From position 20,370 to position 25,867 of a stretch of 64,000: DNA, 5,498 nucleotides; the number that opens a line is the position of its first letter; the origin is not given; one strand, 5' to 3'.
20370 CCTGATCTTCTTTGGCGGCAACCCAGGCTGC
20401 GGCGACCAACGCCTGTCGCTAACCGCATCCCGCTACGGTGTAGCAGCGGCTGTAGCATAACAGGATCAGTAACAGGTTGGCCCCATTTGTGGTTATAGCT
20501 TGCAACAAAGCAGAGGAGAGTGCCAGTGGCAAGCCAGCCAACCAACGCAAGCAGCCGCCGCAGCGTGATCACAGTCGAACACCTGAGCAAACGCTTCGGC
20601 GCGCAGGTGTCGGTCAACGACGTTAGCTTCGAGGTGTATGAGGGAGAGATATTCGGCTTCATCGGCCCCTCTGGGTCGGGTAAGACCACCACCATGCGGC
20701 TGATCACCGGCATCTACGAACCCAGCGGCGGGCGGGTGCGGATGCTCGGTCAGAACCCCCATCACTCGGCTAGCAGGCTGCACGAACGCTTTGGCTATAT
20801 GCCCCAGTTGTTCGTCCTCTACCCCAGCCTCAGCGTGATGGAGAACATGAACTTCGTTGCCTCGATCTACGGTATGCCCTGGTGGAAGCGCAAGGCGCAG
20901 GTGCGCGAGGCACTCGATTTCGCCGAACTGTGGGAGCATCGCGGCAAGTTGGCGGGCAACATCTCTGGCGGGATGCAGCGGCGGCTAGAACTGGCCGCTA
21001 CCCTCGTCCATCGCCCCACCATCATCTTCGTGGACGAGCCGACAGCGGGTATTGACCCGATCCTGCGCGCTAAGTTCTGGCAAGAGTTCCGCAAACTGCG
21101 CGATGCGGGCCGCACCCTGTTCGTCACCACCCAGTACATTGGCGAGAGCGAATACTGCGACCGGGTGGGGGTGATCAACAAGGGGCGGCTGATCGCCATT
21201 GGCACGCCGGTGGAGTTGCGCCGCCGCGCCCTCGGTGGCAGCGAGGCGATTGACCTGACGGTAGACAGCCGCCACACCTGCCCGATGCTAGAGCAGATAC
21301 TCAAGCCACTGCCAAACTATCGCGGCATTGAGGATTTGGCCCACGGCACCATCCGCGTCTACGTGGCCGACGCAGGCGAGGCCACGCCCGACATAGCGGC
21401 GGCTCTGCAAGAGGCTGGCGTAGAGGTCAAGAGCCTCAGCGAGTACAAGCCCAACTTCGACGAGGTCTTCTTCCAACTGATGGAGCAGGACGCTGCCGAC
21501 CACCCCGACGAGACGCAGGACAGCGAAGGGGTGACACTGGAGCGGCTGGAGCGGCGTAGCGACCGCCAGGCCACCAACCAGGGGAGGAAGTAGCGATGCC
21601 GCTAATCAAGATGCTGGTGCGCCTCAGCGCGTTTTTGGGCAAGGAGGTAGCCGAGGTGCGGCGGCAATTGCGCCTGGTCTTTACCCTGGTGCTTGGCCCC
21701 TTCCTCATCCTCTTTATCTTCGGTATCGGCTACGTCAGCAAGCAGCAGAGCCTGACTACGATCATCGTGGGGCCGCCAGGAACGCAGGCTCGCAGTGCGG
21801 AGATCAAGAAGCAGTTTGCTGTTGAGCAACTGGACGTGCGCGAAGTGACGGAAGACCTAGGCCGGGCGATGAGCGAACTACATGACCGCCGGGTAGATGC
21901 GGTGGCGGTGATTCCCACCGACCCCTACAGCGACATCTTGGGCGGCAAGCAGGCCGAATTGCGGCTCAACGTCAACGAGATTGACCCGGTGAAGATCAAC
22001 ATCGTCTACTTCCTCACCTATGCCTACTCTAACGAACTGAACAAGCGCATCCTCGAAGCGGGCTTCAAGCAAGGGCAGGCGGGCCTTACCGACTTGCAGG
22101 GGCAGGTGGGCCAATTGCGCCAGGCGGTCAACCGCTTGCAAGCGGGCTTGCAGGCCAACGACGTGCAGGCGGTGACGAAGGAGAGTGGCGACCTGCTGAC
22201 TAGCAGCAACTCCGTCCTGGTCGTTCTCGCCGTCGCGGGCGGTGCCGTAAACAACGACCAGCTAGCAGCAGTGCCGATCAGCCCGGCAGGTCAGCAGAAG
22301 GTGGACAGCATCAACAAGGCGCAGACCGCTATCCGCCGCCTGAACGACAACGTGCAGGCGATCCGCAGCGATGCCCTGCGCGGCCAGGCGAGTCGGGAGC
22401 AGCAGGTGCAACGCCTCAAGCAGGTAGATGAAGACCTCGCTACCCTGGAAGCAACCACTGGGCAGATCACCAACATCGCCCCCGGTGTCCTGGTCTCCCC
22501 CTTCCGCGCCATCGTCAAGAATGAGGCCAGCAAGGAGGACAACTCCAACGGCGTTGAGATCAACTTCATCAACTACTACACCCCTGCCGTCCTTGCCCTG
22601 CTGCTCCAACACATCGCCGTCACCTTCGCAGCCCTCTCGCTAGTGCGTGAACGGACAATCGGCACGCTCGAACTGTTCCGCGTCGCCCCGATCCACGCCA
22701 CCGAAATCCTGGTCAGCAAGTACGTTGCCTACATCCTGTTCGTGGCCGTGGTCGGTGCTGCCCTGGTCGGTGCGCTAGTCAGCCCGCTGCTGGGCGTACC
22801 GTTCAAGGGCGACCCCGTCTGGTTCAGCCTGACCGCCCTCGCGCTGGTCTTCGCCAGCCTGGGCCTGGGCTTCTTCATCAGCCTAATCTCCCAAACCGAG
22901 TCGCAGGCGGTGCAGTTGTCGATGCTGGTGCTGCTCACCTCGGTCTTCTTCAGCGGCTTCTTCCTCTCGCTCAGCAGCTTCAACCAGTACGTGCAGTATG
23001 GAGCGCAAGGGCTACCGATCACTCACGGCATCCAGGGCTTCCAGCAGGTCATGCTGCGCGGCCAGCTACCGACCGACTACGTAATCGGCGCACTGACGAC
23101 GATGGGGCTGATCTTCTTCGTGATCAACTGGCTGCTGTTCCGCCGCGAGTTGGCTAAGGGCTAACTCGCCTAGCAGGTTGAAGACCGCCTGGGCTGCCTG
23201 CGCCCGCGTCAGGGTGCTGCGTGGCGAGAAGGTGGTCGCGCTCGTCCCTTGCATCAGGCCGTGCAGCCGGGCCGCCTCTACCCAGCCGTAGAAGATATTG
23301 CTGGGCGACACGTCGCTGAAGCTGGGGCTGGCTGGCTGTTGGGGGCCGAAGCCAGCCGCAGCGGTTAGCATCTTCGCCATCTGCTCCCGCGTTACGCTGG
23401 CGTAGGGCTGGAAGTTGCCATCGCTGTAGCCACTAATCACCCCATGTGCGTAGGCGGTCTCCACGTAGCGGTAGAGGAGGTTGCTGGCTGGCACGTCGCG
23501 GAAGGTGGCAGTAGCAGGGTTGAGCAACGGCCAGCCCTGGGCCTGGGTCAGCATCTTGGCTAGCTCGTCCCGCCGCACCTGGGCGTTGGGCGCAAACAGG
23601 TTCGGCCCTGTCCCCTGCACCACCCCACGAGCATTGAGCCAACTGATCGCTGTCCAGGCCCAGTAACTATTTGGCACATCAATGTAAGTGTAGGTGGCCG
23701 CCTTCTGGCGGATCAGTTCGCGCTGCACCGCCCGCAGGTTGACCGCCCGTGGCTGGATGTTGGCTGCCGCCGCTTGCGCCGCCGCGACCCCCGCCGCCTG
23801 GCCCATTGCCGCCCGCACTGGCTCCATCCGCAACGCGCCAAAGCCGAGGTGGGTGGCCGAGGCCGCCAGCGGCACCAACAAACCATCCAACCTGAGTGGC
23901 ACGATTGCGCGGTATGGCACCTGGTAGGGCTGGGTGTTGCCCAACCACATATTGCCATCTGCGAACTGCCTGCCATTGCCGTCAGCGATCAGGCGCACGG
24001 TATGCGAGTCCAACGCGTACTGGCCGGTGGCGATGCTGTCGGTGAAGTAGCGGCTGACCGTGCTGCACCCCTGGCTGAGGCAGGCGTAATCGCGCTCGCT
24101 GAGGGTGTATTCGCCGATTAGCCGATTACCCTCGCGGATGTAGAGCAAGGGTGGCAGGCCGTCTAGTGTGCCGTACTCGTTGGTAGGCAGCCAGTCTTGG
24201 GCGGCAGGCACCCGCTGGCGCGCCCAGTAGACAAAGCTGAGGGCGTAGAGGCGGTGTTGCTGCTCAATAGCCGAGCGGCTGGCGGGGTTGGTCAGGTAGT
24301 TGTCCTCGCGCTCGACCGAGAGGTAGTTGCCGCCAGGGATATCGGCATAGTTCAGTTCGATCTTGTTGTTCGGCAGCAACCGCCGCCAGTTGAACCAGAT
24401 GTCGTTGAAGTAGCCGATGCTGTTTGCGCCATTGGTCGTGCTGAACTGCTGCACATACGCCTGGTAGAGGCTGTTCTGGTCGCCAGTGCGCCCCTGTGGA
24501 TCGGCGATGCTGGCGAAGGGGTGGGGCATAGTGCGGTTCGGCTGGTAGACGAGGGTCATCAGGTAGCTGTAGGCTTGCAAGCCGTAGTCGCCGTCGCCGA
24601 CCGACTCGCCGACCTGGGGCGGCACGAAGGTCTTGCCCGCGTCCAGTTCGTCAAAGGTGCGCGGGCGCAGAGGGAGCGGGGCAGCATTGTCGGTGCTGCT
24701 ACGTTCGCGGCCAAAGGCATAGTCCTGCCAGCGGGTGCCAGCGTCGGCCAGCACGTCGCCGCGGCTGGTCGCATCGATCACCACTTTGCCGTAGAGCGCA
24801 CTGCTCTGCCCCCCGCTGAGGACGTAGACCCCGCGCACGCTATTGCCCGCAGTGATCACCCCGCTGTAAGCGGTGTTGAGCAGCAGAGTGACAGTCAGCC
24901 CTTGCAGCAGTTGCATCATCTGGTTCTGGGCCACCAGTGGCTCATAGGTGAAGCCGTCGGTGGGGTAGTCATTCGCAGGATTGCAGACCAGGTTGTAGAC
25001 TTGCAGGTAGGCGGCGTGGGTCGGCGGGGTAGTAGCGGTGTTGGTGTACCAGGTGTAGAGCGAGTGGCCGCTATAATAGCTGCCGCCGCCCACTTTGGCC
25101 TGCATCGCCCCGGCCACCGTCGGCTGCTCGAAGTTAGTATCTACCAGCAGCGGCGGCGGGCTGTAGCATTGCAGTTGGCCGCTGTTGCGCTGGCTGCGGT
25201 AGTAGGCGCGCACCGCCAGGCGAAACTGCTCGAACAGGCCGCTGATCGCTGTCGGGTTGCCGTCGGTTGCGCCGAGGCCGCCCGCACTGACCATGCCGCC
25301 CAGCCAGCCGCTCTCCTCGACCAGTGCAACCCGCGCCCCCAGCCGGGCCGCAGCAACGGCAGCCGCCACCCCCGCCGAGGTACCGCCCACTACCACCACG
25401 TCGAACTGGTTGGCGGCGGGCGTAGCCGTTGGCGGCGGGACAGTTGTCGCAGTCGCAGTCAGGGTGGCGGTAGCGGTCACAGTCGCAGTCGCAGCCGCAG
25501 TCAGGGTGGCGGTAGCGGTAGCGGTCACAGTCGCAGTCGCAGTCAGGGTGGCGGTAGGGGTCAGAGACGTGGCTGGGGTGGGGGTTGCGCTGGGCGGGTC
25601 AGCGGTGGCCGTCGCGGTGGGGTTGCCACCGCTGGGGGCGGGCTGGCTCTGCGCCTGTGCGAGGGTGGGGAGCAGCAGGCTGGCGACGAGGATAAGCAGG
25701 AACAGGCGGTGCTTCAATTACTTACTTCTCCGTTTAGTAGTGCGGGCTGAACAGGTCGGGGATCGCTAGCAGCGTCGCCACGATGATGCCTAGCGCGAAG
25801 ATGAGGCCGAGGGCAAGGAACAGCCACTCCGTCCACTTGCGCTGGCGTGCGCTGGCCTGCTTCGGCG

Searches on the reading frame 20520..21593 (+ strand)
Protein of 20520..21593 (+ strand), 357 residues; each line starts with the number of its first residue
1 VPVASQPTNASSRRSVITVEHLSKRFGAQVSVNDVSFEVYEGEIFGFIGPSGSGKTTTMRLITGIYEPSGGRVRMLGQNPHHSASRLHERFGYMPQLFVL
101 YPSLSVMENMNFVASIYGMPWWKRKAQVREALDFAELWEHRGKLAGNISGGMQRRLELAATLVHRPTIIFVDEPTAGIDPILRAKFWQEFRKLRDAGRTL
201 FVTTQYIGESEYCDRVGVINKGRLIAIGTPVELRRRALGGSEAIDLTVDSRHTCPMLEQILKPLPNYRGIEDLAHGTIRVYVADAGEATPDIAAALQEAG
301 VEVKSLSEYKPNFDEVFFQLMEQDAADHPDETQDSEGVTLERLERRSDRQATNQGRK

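Call 23: search_protein_families(library=pfam, proteins=[window:20520-21593:+], max_evalue=0.0001)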
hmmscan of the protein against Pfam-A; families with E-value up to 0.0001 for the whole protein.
window:20520-21593:+ (357 aa): 4 families
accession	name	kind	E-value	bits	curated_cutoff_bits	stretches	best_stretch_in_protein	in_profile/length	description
PF00005.33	ABC_tran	-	5.6e-31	108.4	25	1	32-176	1-137/137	ABC transporter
PF13304.12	AAA_21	-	3.2e-09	37.7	27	1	147-205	237-298/304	AAA domain, putative AbiEii toxin, Type IV TA system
PF13732.12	DrrA1-3_C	-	9.8e-06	26.6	27.4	1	228-319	1-79/81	ATP-binding protein DrrA1-3-like, C-terminal domain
PF13604.12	AAA_30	-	4.3e-05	23.8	27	1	46-92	22-67/191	AAA domain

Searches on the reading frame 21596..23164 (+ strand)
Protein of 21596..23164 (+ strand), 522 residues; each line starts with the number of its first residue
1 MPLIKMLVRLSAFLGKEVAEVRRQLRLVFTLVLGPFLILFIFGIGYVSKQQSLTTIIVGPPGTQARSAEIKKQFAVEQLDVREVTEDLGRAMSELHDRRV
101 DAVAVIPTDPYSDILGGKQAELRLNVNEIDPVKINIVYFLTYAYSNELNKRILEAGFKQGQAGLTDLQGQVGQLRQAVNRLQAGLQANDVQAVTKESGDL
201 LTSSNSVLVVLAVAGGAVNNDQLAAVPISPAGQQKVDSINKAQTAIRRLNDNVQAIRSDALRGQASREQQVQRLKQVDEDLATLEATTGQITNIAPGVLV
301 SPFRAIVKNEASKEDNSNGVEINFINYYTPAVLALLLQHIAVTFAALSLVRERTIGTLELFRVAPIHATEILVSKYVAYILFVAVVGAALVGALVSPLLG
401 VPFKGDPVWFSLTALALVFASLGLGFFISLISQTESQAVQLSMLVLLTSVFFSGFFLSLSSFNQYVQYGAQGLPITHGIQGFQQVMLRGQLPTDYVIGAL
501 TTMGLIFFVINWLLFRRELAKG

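Call 23: search_protein_families(library=pfam, proteins=[window:21596-23164:+], max_evalue=0.0001)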
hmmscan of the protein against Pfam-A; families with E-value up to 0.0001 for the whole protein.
window:21596-23164:+ (522 aa): 4 families
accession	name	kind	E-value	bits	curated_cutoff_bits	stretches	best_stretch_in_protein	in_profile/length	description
PF12698.13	ABC2_membrane_3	-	3.2e-27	96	31.6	1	27-513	3-344/347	ABC-2 family transporter protein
PF01061.29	ABC2_membrane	-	2.4e-22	80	26.9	1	324-487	51-211/211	ABC-2 type transporter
PF12679.13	ABC2_membrane_2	-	1.2e-16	61.2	27.2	1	14-516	4-279/283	ABC-2 family transporter protein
PF12730.13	ABC2_membrane_4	-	4.5e-06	27.2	27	1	298-429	22-159/179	ABC-2 family transporter protein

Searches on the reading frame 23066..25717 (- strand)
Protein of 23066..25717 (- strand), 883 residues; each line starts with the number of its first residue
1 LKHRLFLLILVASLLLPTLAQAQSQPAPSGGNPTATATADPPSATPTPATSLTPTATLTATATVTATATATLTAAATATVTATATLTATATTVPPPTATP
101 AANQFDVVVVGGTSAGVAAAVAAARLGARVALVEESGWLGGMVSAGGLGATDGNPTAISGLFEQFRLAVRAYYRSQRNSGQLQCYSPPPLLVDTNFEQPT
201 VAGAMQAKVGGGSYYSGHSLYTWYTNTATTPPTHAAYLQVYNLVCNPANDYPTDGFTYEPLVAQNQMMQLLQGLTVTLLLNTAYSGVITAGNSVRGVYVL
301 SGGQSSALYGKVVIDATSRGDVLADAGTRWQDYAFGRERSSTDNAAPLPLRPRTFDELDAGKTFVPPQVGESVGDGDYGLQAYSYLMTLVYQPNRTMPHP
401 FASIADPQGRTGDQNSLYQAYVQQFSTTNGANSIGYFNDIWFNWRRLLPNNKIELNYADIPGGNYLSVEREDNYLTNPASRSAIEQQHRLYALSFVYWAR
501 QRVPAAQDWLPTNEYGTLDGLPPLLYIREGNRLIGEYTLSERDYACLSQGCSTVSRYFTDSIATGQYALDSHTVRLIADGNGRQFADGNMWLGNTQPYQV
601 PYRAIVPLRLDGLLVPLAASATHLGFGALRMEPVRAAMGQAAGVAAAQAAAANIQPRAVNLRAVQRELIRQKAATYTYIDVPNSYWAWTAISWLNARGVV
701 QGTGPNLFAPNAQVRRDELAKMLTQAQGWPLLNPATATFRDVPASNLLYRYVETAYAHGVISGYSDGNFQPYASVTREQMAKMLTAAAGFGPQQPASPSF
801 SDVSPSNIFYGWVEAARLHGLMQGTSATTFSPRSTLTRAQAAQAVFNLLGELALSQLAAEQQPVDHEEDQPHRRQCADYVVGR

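Call 23: search_protein_families(library=pfam, proteins=[window:23066-25717:-], max_evalue=0.0001)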
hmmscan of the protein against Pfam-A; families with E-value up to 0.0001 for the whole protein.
window:23066-25717:- (883 aa): 4 families
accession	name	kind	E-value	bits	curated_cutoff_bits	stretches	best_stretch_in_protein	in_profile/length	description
PF12831.13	FAD_oxidored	-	3.7e-77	260.8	27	1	106-668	1-416/416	FAD dependent oxidoreductase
PF00395.25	SLH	-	1.1e-31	109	20.8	3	739-781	2-44/44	S-layer homology domain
PF07992.20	Pyr_redox_2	-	2.8e-05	24.1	26.1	1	105-151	1-49/291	Pyridine nucleotide-disulphide oxidoreductase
PF00890.30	FAD_binding_2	-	4.5e-05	23.3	20.4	0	106-147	1-43/414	FAD binding domain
